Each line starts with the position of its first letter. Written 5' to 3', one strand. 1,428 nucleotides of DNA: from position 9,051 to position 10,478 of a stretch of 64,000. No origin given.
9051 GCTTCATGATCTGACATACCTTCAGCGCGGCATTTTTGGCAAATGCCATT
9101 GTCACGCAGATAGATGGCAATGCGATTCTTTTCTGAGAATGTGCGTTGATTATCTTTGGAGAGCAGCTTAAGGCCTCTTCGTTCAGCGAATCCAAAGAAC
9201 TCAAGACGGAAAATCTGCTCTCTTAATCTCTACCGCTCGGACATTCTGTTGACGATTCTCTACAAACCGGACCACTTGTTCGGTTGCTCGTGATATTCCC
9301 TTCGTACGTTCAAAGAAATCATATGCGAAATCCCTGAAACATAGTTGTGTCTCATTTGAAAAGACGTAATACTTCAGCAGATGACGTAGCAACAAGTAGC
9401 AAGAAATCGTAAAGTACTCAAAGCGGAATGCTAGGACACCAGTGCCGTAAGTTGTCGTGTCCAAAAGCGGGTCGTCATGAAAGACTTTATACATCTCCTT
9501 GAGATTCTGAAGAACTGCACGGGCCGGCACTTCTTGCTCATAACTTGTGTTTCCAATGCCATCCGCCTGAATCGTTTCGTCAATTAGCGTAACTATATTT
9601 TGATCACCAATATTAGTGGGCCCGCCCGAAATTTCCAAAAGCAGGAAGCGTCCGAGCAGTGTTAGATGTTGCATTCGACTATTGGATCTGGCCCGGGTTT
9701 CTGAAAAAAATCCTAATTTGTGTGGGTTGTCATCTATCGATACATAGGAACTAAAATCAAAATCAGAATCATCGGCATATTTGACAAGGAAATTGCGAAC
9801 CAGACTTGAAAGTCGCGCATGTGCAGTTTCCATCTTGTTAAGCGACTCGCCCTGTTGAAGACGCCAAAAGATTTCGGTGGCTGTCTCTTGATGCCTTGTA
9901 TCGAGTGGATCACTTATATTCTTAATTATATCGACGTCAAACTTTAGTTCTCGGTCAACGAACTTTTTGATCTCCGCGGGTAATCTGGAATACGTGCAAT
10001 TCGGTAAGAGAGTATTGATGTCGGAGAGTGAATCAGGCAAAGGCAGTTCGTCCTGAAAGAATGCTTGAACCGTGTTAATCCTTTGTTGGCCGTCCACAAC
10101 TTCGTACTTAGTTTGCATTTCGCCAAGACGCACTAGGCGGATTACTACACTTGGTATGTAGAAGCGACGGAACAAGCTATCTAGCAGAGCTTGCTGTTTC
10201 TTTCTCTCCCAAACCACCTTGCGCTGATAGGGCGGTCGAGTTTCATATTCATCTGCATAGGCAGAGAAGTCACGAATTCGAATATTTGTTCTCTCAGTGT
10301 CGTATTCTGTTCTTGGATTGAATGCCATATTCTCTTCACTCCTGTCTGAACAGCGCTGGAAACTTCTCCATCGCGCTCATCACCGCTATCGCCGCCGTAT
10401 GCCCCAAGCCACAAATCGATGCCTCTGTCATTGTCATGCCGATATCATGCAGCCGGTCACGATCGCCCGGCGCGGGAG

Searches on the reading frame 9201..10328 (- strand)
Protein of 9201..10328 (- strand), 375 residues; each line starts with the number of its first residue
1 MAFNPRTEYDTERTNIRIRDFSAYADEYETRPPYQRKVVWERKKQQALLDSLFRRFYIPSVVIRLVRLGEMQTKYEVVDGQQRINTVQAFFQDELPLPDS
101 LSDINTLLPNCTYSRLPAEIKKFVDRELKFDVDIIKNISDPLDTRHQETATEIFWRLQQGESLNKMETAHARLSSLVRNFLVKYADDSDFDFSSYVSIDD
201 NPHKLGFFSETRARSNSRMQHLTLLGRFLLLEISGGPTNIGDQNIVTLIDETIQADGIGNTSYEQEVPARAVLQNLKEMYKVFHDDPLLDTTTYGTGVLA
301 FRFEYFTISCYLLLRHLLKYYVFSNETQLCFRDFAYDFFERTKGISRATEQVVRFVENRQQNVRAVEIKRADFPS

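Call 3: search_protein_families(library=pfam, proteins=[window:9201-10328:-], max_evalue=0.01)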
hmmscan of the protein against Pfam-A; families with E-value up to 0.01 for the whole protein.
window:9201-10328:- (375 aa): 1 family
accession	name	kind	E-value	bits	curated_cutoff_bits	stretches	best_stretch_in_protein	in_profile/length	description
PF03235.19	GmrSD_N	-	2.3e-19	70.7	33.2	1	30-172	13-197/199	GmrSD restriction endonuclease, N-terminal domain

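Call 4: search_protein_families(library=padloc, proteins=[window:9201-10328:-], max_evalue=0.01)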
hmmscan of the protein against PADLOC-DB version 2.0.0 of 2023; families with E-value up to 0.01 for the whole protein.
window:9201-10328:- (375 aa): 14 families
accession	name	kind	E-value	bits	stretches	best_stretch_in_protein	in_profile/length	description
PDLC03877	NsnA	-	3.2e-20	70.8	1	26-254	63-264/385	-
PDLC04027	PD-T4-2_A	-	6.7e-16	56.3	1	28-167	52-189/363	-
PDLC03418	REase_II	-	6.3e-06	23.5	1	22-90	26-90/372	Type II restriction enzyme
PDLC04157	HEC-06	-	7.4e-06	22.8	1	22-90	15-88/558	-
PDLC02690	Orf5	-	8.4e-06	22.9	1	31-119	12-108/531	Orf5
PDLC04154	HEC-06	-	0.00028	17.7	1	32-88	27-86/569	-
PDLC02695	Orf5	-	0.00073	16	1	61-90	64-94/601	Orf5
PDLC02696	Orf5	-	0.0015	15.6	1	32-90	4-67/558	Orf5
PDLC04155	HEC-06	-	0.0019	14.8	1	32-89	24-85/562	-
PDLC02689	Orf5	-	0.0028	14.2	1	17-91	7-83/558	Orf5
PDLC02688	Orf5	-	0.004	13.8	1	33-87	14-74/554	Orf5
PDLC02693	Orf5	-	0.0065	13.5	0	32-89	12-78/543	Orf5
PDLC04151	HEC-05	-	0.0082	12.9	0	32-62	43-73/600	-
PDLC02786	SspE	-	0.0094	12.3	0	76-196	87-200/766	SspE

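Call 8: search_protein_families(library=ncbifam, proteins=[window:9201-10328:-], max_evalue=0.01)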
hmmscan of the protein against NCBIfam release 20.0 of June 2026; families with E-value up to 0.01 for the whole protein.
window:9201-10328:- (375 aa): 0 families

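Call 9: find_homologous_proteins(query=window:9201-10328:-)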
Query window:9201-10328:- (375 aa): 1301 proteins with E <= 0.001 among 4403 candidates; the best 120 are listed.
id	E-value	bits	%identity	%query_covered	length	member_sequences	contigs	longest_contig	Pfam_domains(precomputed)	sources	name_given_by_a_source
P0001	5.6e-249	843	100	100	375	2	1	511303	PF03235.20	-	-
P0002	8.5e-201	685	83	98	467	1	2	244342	PF01844.30,PF14279.13,PF03235.20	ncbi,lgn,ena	-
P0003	4.6e-194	662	77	99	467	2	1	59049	PF01844.30,PF14279.13,PF03235.20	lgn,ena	-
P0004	5.4e-187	639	78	98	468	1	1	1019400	PF03235.20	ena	-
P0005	2.2e-186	637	77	98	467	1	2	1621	PF01844.30,PF03235.20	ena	-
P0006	3.3e-186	637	77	98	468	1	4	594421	PF01844.30,PF03235.20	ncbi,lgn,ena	-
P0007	3.3e-184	630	75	98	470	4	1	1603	PF03235.20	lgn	-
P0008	7.9e-184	629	76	98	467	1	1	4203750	PF01844.30,PF03235.20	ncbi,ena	-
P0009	9.9e-184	628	74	98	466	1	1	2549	PF03235.20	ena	-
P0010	5.0e-180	616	73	98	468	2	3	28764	PF01844.30,PF14279.13,PF03235.20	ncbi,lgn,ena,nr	ncbi:MAG: DUF262 domain-containing protein [Chloroflexi bacterium]|nr:DUF262 domain-containing prote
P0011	1.0e-178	612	73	98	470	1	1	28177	PF01844.30,PF14279.13,PF03235.20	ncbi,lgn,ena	-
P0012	2.1e-178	611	73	98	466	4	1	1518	PF01844.30,PF03235.20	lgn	-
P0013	1.9e-177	608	73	98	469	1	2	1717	PF01844.30,PF14279.13,PF03235.20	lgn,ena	-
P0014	4.1e-175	600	72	98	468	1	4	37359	PF01844.30,PF14279.13,PF03235.20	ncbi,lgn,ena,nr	ncbi:MAG: DUF262 domain-containing protein [Chloroflexi bacterium]|nr:DUF262 domain-containing prote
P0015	3.4e-174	597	72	99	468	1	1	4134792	PF01844.30,PF14279.13,PF03235.20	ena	-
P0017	1.1e-170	586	72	94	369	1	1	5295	PF03235.20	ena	-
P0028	1.5e-144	500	67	89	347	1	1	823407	PF03235.20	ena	-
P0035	3.5e-139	482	60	98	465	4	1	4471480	PF01844.30,PF14279.13,PF03235.20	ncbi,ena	-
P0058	1.4e-121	424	56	98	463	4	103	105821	PF01844.30,PF03235.20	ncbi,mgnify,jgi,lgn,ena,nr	ncbi:MAG: hypothetical protein DCC51_09365 [Anaerolineae bacterium]|mgnify:CR=1 FL=1|nr:MAG: hypothe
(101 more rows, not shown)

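Call 12: find_encoding_contigs(protein=P0002, flank=8000, max_places=3)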
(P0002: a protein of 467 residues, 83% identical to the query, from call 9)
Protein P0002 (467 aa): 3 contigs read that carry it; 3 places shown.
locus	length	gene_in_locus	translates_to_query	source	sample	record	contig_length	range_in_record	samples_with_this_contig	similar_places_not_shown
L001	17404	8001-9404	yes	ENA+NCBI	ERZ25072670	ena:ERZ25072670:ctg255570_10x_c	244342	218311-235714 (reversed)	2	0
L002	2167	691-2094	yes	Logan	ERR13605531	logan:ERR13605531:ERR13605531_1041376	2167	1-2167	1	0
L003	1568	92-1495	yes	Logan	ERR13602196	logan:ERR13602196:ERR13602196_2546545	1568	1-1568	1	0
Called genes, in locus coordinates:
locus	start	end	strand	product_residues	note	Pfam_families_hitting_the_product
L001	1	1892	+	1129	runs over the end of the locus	-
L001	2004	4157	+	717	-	PF04879:Molybdop_Fe4S4, PF00384:Molybdopterin, PF01568:Molydop_binding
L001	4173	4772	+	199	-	PF12804:NTP_transf_3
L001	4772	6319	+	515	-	-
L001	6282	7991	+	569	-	PF01257:2Fe-2S_thioredx, PF01512:Complex1_51K, PF10531:SLBB (weak), PF22461:SLBB_2 (weak), PF10589:NADH_4Fe-4S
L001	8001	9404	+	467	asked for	PF03235:GmrSD_N, PF01844:HNH (weak), PF14279:HNH_5 (weak)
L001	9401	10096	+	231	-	PF00111:Fer2, PF13510:Fer2_4, PF13187:Fer4_9 (faint), PF13237:Fer4_10 (faint), PF22117:Fer4_Nqo3 (weak), PF12838:Fer4_7, PF00037:Fer4 (weak)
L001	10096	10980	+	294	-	PF02634:FdhD-NarQ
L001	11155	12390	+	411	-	PF03453:MoeA_N, PF00994:MoCF_biosynth, PF03454:MoeA_C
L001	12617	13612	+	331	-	PF03706:LPG_synthase_TM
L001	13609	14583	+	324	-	PF00535:Glycos_transf_2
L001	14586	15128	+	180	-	PF12867:DinB_2 (weak)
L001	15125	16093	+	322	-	PF01636:APH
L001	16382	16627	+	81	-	-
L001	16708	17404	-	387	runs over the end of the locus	PF00155:Aminotran_1_2, PF00266:Aminotran_5 (weak)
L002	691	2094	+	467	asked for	PF03235:GmrSD_N, PF01844:HNH (weak), PF14279:HNH_5 (weak)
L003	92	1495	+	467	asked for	PF03235:GmrSD_N, PF01844:HNH (weak), PF14279:HNH_5 (weak)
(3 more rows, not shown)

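Call 13: find_encoding_contigs(protein=P0003, flank=8000, max_places=3)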
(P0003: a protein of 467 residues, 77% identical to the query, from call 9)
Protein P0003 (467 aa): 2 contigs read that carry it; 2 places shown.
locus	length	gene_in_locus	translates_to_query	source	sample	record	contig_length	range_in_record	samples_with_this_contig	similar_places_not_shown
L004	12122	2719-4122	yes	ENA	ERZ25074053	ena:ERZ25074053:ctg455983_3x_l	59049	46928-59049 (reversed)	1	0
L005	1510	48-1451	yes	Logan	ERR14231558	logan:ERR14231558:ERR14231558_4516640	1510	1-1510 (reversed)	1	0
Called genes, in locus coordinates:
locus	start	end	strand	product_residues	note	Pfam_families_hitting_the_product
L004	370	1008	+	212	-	PF12804:NTP_transf_3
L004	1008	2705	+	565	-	PF01257:2Fe-2S_thioredx, PF01512:Complex1_51K, PF22461:SLBB_2 (weak), PF10589:NADH_4Fe-4S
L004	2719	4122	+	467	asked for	PF03235:GmrSD_N, PF01844:HNH (weak), PF14279:HNH_5 (weak)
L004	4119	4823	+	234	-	PF00111:Fer2, PF13510:Fer2_4, PF13484:Fer4_16 (faint), PF13237:Fer4_10 (faint), PF22117:Fer4_Nqo3 (weak), PF12838:Fer4_7, PF13187:Fer4_9 (weak), PF00037:Fer4 (weak)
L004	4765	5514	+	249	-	PF02634:FdhD-NarQ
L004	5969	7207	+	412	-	PF03453:MoeA_N, PF00994:MoCF_biosynth, PF03454:MoeA_C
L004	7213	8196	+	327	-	PF03453:MoeA_N, PF00994:MoCF_biosynth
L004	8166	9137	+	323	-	PF03454:MoeA_C, PF12727:PBP_like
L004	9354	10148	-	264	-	PF00106:adh_short, PF13561:adh_short_C2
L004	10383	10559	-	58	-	PF14168:YjzC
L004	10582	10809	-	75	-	-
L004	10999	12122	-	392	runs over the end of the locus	PF01266:DAO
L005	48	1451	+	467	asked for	PF03235:GmrSD_N, PF01844:HNH (weak), PF14279:HNH_5 (weak)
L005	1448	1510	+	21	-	?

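Call 16: find_encoding_contigs(protein=P0035, flank=8000, max_places=2)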
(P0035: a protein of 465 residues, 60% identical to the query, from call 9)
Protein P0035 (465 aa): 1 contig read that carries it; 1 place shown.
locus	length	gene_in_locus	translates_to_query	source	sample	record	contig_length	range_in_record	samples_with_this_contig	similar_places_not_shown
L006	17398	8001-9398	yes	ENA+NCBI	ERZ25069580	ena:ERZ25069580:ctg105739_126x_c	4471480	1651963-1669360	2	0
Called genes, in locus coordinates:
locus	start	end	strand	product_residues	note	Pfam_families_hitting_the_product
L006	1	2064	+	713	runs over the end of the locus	PF04879:Molybdop_Fe4S4, PF00384:Molybdopterin, PF01568:Molydop_binding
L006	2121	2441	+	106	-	-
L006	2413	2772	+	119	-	PF01934:HepT-like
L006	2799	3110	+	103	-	PF01909:NTP_transf_2, PF18765:Polbeta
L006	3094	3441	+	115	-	PF01934:HepT-like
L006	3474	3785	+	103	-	PF01909:NTP_transf_2, PF18765:Polbeta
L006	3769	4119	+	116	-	PF01934:HepT-like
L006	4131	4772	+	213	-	PF12804:NTP_transf_3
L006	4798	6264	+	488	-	-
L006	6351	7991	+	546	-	PF01257:2Fe-2S_thioredx, PF01512:Complex1_51K, PF10531:SLBB (faint), PF22461:SLBB_2 (weak), PF10589:NADH_4Fe-4S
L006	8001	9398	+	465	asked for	PF03235:GmrSD_N, PF01844:HNH (weak), PF14279:HNH_5 (weak)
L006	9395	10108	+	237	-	PF00111:Fer2, PF13510:Fer2_4, PF00037:Fer4 (faint), PF22117:Fer4_Nqo3 (weak), PF12838:Fer4_7, PF13187:Fer4_9 (weak)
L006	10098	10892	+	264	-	PF02634:FdhD-NarQ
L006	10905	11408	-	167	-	-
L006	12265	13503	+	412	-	PF03453:MoeA_N, PF00994:MoCF_biosynth, PF03454:MoeA_C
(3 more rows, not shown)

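Call 17: find_encoding_contigs(protein=P0058, flank=8000, max_places=4)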
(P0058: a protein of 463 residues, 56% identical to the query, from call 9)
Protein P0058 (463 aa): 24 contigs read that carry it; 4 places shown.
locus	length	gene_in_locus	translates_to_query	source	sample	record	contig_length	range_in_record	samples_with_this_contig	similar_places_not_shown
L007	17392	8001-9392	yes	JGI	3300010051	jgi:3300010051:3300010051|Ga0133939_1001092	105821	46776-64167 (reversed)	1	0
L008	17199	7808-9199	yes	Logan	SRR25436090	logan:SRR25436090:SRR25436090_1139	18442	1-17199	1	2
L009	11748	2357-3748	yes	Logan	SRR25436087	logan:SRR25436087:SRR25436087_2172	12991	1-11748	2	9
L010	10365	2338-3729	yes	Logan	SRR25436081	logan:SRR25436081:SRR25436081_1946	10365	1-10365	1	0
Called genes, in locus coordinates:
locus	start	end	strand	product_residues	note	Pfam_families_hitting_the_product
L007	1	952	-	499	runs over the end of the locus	PF01637:ATPase_2, PF13191:AAA_16 (weak), PF13173:AAA_14 (weak), PF13401:AAA_22 (weak), PF09339:HTH_IclR (faint), PF01022:HTH_5 (weak), PF03008:DUF234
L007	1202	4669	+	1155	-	PF13091:PLDc_2, PF04851:ResIII (faint), PF00176:SNF2-rel_dom (faint), PF00271:Helicase_C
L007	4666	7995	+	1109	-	PF20473:MmeI_Mtase (weak), PF07669:Eco57I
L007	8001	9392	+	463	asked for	PF03235:GmrSD_N, PF01844:HNH (weak)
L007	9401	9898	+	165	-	-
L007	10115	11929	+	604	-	PF13240:Zn_Ribbon_1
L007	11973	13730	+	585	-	PF13240:Zn_Ribbon_1 (weak), PF11832:DUF3352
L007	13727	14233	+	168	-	PF13240:Zn_Ribbon_1, PF24463:DUF7577, PF12773:DZR (weak), PF14110:DUF4282 (weak)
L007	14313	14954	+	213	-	PF17032:Zn_ribbon_15 (faint), PF13248:Zn_ribbon_3 (weak), PF12773:DZR, PF13240:Zn_Ribbon_1 (weak)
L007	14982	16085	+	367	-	PF12773:DZR, PF13248:Zn_ribbon_3 (faint), PF24463:DUF7577 (faint), PF13240:Zn_Ribbon_1 (weak)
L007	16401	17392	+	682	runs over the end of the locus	PF16729:DUF5067 (faint)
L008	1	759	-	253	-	?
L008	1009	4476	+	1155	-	PF13091:PLDc_2, PF04851:ResIII (faint), PF00176:SNF2-rel_dom (faint), PF00271:Helicase_C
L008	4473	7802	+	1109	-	PF20473:MmeI_Mtase (weak), PF07669:Eco57I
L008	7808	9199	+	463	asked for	PF03235:GmrSD_N, PF01844:HNH (weak)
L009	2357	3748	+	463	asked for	PF03235:GmrSD_N, PF01844:HNH (weak)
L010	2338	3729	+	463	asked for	PF03235:GmrSD_N, PF01844:HNH (weak)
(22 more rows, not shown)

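Call 20: search_solved_structures(query=P0002, max_evalue=0.01, show_alignments=2)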
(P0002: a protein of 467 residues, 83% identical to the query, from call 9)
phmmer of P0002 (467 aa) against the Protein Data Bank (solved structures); distinct sequences matched with E-value up to 0.01: 0.

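Call 21: find_related_loci(query=A1, collection=genome_contigs, flank=7000)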
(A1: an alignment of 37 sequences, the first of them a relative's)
Query A1 (467 aa) in genome_contigs; peptide patterns used: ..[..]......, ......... (x = any residue, [..] = any of these).
600 stretches matched a pattern (row limit reached: there are more); 363 encode a relative of the query (tblastn E <= 1e-3); the best 80 are kept; 80 distinct loci.
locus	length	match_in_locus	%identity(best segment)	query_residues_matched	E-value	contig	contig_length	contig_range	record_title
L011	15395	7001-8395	71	1-466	0e+0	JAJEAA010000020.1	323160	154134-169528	MAG: Anaerolineae bacterium isolate jk18x7bins.23 k141_2612129, whole genome shotgun sequence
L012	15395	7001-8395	71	1-466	0e+0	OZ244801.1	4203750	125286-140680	MAG: Phototrophicaceae bacterium isolate 9ab095b2-e58d-45e3-a73e-a8dbd3e9c5fd genome assembly, chromosome: 1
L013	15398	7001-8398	72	1-466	0e+0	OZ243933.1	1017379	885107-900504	MAG: Phototrophicaceae bacterium isolate 7cb8d43a-189a-40a8-b1fc-f6c9648c144b genome assembly, chromosome: 1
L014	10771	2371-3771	67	1-466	0e+0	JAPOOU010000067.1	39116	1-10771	MAG: Chloroflexota bacterium isolate APA_bin_42 c_000000167966, whole genome shotgun sequence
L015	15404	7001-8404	69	1-467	0e+0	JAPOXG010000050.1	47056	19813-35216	MAG: Chloroflexota bacterium isolate COS3_bin_1 NODE_289_length_47056_cov_131.272, whole genome shotgun sequence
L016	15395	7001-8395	61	1-467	0e+0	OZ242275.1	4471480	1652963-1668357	MAG: Phototrophicaceae bacterium isolate f37c6a4e-526d-4087-841d-6b3e98d0a93c genome assembly, chromosome: 1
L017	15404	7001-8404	60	1-467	0e+0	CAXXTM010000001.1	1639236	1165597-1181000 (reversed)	MAG: Aggregatilineales bacterium isolate 62aee02d-d874-4152-9184-e901ed541c18 genome assembly, contig: contig_1, whole g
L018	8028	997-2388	61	1-466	0e+0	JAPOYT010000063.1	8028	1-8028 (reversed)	MAG: Chloroflexota bacterium isolate COS4_bin_42 NODE_6208_length_8028_cov_13.3285, whole genome shotgun sequence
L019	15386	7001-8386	54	3-467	8e-166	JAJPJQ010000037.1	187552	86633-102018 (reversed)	MAG: Proteobacteria bacterium isolate Centralia_MAG_52 k107_32674149, whole genome shotgun sequence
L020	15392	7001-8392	53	1-467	1e-164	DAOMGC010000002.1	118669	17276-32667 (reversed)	MAG TPA_asm: Cyclobacteriaceae bacterium isolate AMR_MDS_4986 NODE_22_length_118669_cov_15.394970, whole genome shotgun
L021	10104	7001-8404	54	1-466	2e-164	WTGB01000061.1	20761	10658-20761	MAG: Chloroflexi bacterium isolate CO36386bin_31 NODE_1206_length_20761_cov_21.413214, whole genome shotgun sequence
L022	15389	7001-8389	60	1-465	0e+0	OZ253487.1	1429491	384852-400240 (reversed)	MAG: Phototrophicaceae bacterium isolate e6849e2b-53ec-4272-8860-5706dd3a7f4a genome assembly, chromosome: 1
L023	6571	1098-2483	52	1-464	2e-162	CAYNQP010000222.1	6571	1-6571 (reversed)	MAG TPA_asm: uncultured Pirellulales bacterium isolate binchicken_co116_407 genome assembly, contig: NODE_14160_length_6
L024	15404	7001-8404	52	1-466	2e-161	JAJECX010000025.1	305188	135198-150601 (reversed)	MAG: Anaerolineae bacterium isolate jk18xAbins.45 k141_642707, whole genome shotgun sequence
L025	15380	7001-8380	55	3-466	8e-161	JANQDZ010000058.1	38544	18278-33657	MAG: Longimicrobiales bacterium isolate PL23a_bin.107 k99_764578, whole genome shotgun sequence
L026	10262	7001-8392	51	1-467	8e-161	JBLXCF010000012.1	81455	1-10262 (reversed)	MAG: Aequorivita sp. isolate ES14-01 S14maxbin_out.003RE.5K@12, whole genome shotgun sequence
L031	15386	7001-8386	51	1-465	3e-155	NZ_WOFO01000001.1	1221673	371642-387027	Cyclobacterium sp. SYSU L10401 NODE_1_length_1221673_cov_162.497200, whole genome shotgun sequence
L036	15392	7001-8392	49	1-467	6e-153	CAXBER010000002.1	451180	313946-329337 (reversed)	MAG TPA_asm: uncultured Pseudohongiella sp. isolate ERR2762121_binner12_Refined_5 genome assembly, contig: ERZ3421540.27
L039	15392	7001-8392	49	1-467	7e-152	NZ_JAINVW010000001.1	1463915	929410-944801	Flagellimonas meishanensis strain NBU2970 Scaffold1_1, whole genome shotgun sequence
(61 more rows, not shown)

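Call 31: predict_structure(alignment_id=A1)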
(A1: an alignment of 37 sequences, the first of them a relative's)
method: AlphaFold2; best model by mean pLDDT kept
length: 467 residues; sequences in the alignment: 37
mean_pLDDT: 83.4   pTM: 0.81
mean pLDDT of the five models: 83.4, 81.0, 78.6, 76.8, 75.2
residues with pLDDT >= 90: 192; 70-90: 211; 50-70: 45; < 50: 19
segments of 3 or more residues with pLDDT < 50: 1-6, 436-446
pLDDT, mean of each block of 10 residues (from residue 1): 54 92 84 78 91 76 85 85 91 95 90 94 91 84 75 69 73 91 91 86 91 69 95 93 94 89 95 96 81 69 92 92 91 94 78 91 91 92 86 64 80 88 84 53 51 77 62
secondary structure, 60 per line:
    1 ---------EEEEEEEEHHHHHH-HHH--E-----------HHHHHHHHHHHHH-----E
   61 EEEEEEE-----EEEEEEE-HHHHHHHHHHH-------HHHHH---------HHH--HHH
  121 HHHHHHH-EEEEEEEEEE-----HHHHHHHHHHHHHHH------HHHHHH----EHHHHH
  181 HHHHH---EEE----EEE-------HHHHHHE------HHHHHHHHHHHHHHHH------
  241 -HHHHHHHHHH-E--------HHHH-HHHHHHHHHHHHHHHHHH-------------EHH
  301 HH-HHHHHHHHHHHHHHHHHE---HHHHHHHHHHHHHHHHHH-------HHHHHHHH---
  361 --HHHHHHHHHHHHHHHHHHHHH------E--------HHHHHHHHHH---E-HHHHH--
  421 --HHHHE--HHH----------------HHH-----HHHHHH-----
elements in order: E10-17 H18-23 H42-54 E60-67 E73-79 H81-91 H99-103 H118-127 E129-138 H144-158 H165-170 H176-185 E189-191 E196-198 H206-211 H219-234 H242-251 H262-265 H267-284 H299-302 H304-320 H325-342 H350-357 H363-383 H399-408 H414-418 H423-426 H457-462

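Call 39: fold_search(model_id=the predicted structure, library=pdb)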
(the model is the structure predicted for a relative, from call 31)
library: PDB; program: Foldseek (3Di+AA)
matches with E <= 10: 89; with E <= 0.001: 0
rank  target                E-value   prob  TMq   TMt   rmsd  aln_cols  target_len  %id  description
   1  7ol9_B                2.4e-03  0.99  0.17  0.34  15.2       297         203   12  Crystal structure of C-terminally truncated Bacillus subtilis nucleoid occlusion protein (Noc) complexed to the Noc-bi (released 2022-03-09)
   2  7p9k_A                3.1e-03  0.87  0.20  0.17  16.6       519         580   13  BrxU, GmrSD-family Type IV restriction enzyme (released 2021-12-08)
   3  7bnr_B                2.3e-02  0.57  0.12  0.27  16.2       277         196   14  Crystal structure of a ParB Q52A mutant from Myxococcus xanthus bound to CTPyS (released 2021-09-08)
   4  7nfu_A                4.4e-02  0.89  0.22  0.37  10.2       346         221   13  Crystal structure of C-terminally truncated Geobacillus thermoleovorans nucleoid occlusion protein Noc (released 2021-02-17)
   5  1xw3                  5.1e-02  0.99  0.14  0.53  16.0       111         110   16  Crystal Structure of Human Sulfiredoxin (Srx) (released 2005-05-24)
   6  3cyi                  5.1e-02  0.98  0.14  0.53  16.0       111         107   15  Crystal Structure of Human Sulfiredoxin (Srx) in Complex with ATP:Mg2+ (released 2008-07-01)
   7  7bnr_A                5.1e-02  0.44  0.12  0.27  15.6       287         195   14  Crystal structure of a ParB Q52A mutant from Myxococcus xanthus bound to CTPyS (released 2021-09-08)
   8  7bnk_B                6.2e-02  0.66  0.16  0.33  15.8       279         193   11  Crystal structure of ParB from Myxococcus xanthus bound to CDP and Monothiophosphate (released 2021-09-08)
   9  7p9m_B                7.2e-02  0.57  0.24  0.21  13.8       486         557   12  BrxU, GmrSD-family Type IV restriction enzyme (released 2021-12-08)
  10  1xw4                  1.2e-01  0.95  0.14  0.53  15.9       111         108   15  Crystal Structure of Human Sulfiredoxin (Srx) in Complex with ADP (released 2005-05-24)
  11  7o0n_A                1.2e-01  0.30  0.12  0.27  16.1       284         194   14  Crystal structure of a ParB E93A mutant from Myxococcus xanthus bound to CDP and monothiophosphate (released 2021-09-15)
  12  7bm8_A                1.5e-01  0.92  0.16  0.35  10.6       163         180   14  Crystal structure of the C-terminally truncated chromosome-partitioning protein ParB from Caulobacter crescentus compl (released 2021-04-28)
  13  8qa8_C                1.9e-01  0.38  0.15  0.29  15.3       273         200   11  Crystal structure of the C-terminally truncated transcriptional repressor protein KorB from the RK2 plasmid complexed  (released 2024-02-21)
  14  1yzs_MODEL_1_A        2.3e-01  0.96  0.13  0.45   7.2        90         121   16  Solution structure of human sulfiredoxin (srx) (released 2005-03-22)
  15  2rii_X                2.5e-01  0.85  0.14  0.53  15.9       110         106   16  Crystal Structure of Human Peroxiredoxin I in complex with Sulfiredoxin (released 2008-01-08)
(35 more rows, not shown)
